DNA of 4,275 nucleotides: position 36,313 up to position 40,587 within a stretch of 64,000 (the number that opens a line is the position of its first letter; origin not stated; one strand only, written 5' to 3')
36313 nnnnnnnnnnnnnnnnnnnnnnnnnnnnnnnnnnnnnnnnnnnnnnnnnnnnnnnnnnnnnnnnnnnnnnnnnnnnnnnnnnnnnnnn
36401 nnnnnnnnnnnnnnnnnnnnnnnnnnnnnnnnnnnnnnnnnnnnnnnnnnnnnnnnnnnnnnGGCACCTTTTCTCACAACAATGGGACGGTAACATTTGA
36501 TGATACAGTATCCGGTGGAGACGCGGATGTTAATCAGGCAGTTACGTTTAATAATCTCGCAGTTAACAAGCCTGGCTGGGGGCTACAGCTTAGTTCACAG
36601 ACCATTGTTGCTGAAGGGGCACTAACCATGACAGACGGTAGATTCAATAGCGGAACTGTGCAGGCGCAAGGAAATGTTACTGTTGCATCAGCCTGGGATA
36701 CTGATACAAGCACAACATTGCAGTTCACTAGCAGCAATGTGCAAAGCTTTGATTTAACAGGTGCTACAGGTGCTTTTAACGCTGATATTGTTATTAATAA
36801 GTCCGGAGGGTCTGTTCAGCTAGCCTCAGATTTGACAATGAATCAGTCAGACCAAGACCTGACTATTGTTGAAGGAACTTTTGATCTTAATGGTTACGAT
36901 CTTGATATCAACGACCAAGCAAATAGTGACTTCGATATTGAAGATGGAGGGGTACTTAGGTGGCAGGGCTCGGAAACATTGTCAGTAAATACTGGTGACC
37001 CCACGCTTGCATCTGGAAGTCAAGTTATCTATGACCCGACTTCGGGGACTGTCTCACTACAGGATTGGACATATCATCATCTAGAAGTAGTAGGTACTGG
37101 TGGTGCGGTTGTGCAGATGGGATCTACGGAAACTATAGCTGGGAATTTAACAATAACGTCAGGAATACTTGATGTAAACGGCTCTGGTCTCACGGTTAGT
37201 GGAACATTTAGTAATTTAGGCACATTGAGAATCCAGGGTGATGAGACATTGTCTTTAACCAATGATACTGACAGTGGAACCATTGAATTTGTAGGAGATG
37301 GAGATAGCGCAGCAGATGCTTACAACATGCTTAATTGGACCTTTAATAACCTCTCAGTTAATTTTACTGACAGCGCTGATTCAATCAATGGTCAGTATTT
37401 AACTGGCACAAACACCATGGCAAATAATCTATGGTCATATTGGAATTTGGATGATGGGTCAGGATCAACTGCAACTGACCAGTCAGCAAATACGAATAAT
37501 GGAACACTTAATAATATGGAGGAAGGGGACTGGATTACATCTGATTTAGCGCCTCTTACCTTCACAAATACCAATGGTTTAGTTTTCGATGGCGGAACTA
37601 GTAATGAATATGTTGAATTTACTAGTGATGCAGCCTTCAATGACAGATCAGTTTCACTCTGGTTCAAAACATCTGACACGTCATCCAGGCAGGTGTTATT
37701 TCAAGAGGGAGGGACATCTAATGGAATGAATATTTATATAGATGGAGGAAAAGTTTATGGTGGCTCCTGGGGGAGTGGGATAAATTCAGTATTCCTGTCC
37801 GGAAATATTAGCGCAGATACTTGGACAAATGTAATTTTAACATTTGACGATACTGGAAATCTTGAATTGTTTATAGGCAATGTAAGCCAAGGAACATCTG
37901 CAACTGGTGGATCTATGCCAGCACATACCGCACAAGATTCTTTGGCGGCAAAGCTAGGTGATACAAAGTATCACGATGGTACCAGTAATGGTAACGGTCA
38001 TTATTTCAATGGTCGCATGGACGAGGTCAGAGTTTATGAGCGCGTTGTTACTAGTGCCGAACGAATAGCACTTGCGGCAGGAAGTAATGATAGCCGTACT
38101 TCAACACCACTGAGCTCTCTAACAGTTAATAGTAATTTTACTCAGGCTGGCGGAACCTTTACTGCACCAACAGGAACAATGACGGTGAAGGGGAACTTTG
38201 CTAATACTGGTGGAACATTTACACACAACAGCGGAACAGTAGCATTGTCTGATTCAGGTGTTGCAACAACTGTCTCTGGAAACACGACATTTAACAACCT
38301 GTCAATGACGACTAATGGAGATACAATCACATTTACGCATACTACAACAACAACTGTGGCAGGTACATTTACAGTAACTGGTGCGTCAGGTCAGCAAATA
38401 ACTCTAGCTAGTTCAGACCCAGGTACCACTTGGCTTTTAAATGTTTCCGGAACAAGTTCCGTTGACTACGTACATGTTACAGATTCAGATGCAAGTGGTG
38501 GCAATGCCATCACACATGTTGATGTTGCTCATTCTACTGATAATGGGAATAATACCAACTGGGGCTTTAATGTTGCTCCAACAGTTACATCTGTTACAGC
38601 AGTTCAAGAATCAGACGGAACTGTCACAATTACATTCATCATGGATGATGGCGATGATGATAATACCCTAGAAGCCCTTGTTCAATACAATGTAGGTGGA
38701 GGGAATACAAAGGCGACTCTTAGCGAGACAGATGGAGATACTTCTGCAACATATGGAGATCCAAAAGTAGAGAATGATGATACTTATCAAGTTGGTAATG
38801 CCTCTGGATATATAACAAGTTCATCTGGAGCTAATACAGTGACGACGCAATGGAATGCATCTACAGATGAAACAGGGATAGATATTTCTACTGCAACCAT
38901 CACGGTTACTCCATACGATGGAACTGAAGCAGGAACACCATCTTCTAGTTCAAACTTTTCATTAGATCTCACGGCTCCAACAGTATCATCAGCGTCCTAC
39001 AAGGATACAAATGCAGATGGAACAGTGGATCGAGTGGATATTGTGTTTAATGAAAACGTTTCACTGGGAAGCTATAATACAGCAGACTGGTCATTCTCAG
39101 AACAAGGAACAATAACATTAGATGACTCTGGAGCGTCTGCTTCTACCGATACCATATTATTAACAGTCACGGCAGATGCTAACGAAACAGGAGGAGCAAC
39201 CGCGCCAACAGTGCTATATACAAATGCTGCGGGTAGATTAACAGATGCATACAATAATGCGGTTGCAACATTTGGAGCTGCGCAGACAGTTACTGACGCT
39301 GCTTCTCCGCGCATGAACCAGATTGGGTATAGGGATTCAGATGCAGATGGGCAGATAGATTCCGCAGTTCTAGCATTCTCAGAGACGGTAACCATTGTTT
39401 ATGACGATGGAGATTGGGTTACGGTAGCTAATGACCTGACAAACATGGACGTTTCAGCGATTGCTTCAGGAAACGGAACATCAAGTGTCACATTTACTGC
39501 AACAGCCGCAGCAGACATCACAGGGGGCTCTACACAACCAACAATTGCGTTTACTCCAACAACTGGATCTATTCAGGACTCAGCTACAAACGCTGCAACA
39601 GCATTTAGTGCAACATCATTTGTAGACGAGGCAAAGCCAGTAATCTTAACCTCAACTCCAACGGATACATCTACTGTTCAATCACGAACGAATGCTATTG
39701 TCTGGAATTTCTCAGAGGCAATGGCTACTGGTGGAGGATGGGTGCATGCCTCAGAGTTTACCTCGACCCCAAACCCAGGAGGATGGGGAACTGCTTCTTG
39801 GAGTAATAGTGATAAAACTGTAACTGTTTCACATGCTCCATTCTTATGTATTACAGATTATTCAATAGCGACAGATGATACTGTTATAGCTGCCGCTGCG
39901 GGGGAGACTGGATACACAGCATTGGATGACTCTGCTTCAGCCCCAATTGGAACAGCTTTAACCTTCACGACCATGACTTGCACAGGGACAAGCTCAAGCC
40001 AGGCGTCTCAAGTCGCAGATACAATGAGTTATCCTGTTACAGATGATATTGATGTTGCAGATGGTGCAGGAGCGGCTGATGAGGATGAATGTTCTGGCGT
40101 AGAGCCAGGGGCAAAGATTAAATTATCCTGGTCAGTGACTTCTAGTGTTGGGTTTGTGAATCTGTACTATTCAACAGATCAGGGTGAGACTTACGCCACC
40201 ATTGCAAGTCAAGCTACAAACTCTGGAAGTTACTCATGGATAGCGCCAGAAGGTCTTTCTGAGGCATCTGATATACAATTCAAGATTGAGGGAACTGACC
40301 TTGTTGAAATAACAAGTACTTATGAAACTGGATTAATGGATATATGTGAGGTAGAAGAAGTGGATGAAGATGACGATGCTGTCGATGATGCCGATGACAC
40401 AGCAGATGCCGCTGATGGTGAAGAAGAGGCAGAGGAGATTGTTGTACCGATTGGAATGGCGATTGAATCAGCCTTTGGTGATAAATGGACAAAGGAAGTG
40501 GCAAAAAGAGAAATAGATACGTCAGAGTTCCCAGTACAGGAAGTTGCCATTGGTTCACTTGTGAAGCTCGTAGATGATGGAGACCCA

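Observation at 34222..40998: Giant surface protein of about 2259 aa with recently duplicated 198-aa tandem repeats, a LamG lectin domain and an acidic stretch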

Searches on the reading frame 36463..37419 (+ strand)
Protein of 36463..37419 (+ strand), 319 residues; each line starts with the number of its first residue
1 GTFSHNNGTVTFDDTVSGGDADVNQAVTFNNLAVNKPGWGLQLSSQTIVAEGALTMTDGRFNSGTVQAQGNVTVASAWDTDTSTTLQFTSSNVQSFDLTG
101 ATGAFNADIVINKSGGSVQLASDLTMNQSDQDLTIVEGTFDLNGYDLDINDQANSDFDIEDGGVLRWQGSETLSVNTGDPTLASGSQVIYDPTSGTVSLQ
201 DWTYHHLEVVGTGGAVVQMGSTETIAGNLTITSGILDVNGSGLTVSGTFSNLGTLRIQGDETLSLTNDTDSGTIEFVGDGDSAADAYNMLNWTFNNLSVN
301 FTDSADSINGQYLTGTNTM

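Call 9: search_protein_families(library=pfam, proteins=[window:36463-37416:+], max_evalue=1)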
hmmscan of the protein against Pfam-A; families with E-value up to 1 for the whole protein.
seq(318 aa): 0 families

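Call 39: search_protein_families(library=ncbifam, proteins=[window:36463-37419:+], max_evalue=0.1)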
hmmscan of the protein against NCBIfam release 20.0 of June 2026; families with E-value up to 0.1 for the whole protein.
window:36463-37419:+ (319 aa): 2 families
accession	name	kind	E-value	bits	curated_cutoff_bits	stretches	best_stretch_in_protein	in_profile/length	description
TIGR03122.1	one_C_dehyd_C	equivalog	0.001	18.3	130.65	1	212-289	143-219/260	formylmethanofuran dehydrogenase subunit C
NF049997.1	LiaG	equivalog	0.061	12.5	285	0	186-240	140-193/286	LiaG family protein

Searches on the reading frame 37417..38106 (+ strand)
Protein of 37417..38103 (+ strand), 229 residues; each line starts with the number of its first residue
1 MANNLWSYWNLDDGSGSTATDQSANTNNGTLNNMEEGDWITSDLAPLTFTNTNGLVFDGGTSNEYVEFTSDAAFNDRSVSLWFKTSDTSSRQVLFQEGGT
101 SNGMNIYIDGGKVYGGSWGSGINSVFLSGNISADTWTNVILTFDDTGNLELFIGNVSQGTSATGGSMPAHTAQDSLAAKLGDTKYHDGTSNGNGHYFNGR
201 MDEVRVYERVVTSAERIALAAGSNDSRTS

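Call 9: search_protein_families(library=pfam, proteins=[window:37417-38103:+], max_evalue=1)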
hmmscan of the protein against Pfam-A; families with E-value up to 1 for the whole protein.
seq(229 aa): 1 family
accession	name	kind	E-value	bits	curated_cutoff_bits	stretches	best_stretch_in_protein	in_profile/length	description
PF13385.13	Laminin_G_3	-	8.2e-17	62.2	27.6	1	62-215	3-149/151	Concanavalin A-like lectin/glucanases superfamily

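Call 39: search_protein_families(library=ncbifam, proteins=[window:37420-38106:+], max_evalue=0.1)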
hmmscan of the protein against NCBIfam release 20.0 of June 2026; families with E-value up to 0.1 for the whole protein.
window:37420-38106:+ (229 aa): 0 families

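Call 81: search_solved_structures(query=window:37417-38103:+, max_evalue=0.01)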
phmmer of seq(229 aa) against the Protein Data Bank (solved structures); distinct sequences matched with E-value up to 0.01: 0.

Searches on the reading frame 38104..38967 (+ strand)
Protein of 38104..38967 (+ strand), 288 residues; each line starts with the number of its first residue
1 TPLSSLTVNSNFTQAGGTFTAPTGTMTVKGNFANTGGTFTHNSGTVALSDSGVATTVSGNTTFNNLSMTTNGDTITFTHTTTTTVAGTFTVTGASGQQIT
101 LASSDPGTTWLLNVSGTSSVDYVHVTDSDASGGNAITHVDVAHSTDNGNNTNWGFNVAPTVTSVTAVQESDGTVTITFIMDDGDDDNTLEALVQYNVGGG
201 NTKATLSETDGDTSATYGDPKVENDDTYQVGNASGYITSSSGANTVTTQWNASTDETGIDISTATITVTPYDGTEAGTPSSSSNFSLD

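Call 9: search_protein_families(library=pfam, proteins=[window:38104-38967:+], max_evalue=1)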
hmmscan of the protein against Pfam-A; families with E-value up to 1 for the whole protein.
seq(288 aa): 1 family
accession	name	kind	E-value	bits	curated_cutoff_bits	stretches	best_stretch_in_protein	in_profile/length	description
PF17954.7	Pirin_C_2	-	0.084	13.5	22.9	0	94-145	26-77/86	Quercetinase C-terminal cupin domain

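Call 82: search_solved_structures(query=window:38104-38967:+, max_evalue=1)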
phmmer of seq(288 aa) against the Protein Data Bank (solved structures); distinct sequences matched with E-value up to 1: 1.
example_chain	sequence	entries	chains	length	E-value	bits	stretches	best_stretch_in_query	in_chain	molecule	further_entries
4gft_A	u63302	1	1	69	0.59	12.8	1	231-264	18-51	Myosin A tail domain interacting protein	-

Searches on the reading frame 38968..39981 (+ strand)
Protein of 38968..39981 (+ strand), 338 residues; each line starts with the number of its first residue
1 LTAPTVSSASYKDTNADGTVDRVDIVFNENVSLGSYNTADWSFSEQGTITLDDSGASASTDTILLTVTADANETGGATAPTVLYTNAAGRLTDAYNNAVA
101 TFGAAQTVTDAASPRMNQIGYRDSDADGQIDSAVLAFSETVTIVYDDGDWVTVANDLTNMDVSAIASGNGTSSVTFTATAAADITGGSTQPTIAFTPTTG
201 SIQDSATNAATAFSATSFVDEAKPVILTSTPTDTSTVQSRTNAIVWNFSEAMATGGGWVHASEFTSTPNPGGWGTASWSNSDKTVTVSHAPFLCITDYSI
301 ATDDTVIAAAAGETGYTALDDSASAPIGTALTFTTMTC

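Call 9: search_protein_families(library=pfam, proteins=[window:38968-39981:+], max_evalue=1)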
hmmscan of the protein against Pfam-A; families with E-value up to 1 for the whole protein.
seq(338 aa): 3 families
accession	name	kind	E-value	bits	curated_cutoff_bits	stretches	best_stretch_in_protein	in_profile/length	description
PF13205.12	Big_5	-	0.00012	23.2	23.6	2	220-335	1-105/105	Bacterial Ig-like domain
PF04234.18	CopC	-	0.0069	17.8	23.3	0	226-254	4-32/92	CopC domain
PF01709.26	Transcrip_reg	-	0.077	13.2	27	1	15-73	24-82/160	TACO1/YebC second and third domain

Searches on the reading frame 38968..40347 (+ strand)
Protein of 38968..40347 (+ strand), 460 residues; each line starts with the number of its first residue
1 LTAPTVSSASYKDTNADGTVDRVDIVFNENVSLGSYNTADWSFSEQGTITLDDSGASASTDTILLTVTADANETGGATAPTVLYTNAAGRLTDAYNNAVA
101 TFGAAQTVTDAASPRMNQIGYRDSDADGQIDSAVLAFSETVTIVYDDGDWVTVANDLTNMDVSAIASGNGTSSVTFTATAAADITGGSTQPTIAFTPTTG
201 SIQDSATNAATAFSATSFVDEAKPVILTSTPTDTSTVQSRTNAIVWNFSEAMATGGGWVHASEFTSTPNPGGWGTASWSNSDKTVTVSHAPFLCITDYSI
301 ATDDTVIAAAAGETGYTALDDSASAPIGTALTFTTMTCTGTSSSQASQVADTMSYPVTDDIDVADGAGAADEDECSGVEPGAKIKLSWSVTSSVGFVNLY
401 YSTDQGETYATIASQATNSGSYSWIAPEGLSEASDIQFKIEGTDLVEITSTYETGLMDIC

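Call 83: search_solved_structures(query=window:38968-40347:+, max_evalue=1)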
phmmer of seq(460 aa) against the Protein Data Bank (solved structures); distinct sequences matched with E-value up to 1: 1.
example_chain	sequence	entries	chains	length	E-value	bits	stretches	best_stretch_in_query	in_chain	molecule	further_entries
4eib_A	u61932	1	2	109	0.095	15.1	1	99-179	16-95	Glucoamylase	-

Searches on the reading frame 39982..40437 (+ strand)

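Call 9: search_protein_families(library=pfam, proteins=[window:39982-40437:+], max_evalue=1)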
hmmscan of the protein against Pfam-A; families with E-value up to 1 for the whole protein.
seq(152 aa): 2 families
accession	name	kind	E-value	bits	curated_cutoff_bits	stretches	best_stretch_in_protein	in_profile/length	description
PF10342.15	Kre9_KNH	-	0.0003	21.9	24.6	1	40-104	8-77/94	Kre9/KNH-like N-terminal Ig-like domain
PF02012.26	BNR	-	0.066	13.7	27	1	62-71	1-10/12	BNR/Asp-box repeat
